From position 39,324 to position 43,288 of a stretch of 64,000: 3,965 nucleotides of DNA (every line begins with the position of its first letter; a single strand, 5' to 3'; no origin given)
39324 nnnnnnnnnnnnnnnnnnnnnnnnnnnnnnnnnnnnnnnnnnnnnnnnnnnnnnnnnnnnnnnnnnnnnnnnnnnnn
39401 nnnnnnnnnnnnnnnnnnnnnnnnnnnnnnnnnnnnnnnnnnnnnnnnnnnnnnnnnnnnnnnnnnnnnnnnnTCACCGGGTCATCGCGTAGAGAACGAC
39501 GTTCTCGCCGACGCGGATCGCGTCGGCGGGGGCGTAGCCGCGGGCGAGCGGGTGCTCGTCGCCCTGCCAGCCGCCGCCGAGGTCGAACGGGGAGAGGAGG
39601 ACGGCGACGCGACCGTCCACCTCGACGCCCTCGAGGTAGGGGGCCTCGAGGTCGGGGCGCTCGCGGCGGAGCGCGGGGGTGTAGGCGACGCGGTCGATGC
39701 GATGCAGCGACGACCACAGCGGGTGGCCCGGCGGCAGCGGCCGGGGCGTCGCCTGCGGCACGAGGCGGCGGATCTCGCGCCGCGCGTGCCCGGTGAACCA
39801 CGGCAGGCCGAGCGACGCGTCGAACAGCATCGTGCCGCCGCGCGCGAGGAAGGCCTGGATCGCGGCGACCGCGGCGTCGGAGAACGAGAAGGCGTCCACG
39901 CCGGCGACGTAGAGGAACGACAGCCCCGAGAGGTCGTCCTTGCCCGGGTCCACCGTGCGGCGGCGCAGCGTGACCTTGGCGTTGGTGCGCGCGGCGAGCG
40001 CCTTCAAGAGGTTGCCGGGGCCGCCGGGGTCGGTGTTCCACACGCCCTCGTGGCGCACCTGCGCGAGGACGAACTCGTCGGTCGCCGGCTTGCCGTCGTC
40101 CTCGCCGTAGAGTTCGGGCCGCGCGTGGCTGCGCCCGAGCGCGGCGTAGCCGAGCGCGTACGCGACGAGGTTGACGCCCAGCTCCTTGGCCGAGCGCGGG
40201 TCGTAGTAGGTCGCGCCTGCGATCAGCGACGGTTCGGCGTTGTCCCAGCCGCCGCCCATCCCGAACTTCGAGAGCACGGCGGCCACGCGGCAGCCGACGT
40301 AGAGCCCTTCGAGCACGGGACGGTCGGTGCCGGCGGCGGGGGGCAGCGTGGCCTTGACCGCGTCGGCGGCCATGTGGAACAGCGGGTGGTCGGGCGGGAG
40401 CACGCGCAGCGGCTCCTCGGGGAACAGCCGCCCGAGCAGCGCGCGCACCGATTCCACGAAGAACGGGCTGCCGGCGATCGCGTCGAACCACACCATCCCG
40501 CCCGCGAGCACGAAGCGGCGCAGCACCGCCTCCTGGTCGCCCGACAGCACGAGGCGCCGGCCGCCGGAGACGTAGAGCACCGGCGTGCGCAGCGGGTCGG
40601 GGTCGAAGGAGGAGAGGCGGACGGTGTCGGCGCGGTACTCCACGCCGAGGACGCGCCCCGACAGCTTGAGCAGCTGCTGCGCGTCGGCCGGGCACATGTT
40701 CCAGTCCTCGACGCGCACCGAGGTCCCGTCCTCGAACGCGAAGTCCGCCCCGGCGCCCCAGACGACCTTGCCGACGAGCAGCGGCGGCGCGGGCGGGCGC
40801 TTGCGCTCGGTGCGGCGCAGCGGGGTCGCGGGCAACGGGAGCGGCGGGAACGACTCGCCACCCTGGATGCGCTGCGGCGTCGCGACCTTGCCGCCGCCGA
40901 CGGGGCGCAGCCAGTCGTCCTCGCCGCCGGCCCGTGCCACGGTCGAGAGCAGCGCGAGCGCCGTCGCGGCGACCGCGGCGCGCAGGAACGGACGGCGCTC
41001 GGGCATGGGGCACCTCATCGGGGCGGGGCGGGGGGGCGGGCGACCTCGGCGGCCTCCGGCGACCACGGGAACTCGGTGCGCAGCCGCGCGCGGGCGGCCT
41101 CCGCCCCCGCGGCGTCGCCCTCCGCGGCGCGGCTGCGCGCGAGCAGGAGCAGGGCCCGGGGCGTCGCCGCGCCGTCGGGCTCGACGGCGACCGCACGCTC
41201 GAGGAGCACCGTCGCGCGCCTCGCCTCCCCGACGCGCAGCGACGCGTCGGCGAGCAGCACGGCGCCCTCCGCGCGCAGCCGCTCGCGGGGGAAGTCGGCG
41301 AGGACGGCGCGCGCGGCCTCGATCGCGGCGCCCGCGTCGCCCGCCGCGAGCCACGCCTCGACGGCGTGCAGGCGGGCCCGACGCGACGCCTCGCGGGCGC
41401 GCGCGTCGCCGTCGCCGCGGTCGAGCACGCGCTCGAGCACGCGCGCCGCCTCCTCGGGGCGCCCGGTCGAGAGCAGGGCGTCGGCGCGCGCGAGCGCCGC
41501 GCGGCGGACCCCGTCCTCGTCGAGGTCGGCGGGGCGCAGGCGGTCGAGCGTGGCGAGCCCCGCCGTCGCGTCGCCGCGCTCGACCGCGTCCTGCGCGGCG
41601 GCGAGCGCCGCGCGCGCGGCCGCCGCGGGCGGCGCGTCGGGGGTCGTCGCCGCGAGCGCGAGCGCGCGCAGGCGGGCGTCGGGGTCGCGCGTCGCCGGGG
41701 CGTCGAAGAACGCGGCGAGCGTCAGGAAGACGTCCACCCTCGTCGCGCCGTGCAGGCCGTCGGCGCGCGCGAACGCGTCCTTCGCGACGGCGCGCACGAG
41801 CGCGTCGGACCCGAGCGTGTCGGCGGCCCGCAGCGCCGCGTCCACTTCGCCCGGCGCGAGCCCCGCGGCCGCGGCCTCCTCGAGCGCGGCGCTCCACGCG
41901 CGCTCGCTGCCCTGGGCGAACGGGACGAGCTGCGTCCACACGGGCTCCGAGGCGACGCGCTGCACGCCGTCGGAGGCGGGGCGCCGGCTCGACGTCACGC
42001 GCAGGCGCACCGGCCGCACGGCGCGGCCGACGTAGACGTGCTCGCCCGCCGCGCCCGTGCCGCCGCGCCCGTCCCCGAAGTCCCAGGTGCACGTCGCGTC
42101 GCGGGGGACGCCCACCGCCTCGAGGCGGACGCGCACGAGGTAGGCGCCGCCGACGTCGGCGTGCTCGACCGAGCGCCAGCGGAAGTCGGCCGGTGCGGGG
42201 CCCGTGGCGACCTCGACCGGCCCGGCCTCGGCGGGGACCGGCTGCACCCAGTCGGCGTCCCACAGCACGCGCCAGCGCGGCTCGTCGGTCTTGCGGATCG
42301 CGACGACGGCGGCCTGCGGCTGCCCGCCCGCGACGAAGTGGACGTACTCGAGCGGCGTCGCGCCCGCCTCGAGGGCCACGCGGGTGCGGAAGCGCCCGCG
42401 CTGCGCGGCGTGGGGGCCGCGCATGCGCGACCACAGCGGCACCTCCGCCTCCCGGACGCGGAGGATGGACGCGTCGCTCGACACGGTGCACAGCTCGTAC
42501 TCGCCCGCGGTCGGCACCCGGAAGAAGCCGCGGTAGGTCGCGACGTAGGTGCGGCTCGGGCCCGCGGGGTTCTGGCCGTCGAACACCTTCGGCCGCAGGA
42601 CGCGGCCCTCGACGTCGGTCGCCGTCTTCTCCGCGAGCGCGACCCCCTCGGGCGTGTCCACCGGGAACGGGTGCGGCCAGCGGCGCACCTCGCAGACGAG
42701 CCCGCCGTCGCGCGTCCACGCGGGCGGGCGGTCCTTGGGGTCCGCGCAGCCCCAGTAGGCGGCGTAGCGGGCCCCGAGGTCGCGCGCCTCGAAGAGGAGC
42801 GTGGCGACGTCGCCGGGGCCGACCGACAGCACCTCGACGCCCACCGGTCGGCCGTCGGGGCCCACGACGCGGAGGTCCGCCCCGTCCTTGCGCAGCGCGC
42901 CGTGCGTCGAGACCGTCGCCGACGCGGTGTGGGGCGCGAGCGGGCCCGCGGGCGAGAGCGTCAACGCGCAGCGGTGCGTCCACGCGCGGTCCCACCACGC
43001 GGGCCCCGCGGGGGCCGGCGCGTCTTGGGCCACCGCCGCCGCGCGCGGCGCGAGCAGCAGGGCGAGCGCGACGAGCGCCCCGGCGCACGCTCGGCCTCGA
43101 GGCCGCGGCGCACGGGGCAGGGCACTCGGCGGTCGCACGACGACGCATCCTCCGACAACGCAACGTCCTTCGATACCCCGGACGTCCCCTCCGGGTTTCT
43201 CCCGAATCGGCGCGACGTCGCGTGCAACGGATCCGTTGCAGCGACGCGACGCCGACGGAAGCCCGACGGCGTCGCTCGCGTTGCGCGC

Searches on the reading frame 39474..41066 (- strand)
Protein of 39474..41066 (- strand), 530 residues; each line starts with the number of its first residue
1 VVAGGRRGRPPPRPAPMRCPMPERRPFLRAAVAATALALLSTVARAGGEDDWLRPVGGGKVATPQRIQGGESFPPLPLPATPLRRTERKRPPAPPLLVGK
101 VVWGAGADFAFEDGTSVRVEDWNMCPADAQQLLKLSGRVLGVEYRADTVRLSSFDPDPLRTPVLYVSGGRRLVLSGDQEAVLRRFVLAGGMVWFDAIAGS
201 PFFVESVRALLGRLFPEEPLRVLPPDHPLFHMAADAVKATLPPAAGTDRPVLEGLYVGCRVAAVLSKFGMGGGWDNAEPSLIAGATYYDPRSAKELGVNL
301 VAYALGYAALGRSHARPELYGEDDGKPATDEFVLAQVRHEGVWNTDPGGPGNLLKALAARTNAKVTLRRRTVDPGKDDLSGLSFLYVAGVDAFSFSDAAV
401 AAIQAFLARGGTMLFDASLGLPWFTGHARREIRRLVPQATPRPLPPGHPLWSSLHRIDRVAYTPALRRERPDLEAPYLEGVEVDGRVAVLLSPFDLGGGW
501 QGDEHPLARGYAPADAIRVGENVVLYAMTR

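Call 46: search_protein_families(library=pfam, proteins=[window:39474-41066:-], max_evalue=0.0001)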
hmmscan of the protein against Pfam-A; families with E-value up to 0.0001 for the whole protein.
window:39474-41066:- (530 aa): 1 family
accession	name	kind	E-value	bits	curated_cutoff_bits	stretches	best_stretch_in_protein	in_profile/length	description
PF13709.12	DUF4159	-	7.5e-58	195.8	25.9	2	334-528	2-202/202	Domain of unknown function (DUF4159)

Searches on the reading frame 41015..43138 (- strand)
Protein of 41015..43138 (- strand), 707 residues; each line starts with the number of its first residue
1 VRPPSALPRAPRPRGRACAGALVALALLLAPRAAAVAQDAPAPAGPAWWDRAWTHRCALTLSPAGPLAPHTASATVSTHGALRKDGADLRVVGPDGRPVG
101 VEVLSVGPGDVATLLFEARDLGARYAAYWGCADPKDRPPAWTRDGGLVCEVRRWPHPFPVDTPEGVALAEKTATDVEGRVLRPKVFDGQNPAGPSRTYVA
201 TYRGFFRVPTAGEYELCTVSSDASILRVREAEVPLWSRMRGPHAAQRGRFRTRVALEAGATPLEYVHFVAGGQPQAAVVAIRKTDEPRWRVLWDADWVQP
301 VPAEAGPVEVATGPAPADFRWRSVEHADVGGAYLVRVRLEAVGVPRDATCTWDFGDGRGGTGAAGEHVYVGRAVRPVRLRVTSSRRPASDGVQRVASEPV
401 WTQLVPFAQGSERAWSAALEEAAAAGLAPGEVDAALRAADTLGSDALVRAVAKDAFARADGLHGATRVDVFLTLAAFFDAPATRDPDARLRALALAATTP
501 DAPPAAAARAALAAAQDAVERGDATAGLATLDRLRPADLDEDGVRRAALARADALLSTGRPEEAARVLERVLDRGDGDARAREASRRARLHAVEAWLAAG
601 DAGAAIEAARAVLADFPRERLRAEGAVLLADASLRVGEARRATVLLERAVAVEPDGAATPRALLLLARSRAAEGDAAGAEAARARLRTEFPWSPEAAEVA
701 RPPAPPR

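Call 46: search_protein_families(library=pfam, proteins=[window:41015-43138:-], max_evalue=0.0001)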
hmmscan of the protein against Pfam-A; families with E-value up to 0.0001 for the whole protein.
window:41015-43138:- (707 aa): 2 families
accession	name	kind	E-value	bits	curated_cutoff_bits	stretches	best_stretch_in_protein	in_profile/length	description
PF13432.12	TPR_16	-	6.9e-06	26.8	32.7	0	512-579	1-65/65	Tetratricopeptide repeat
PF18911.6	PKD_4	-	6.4e-05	23.4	27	0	349-384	36-71/85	PKD domain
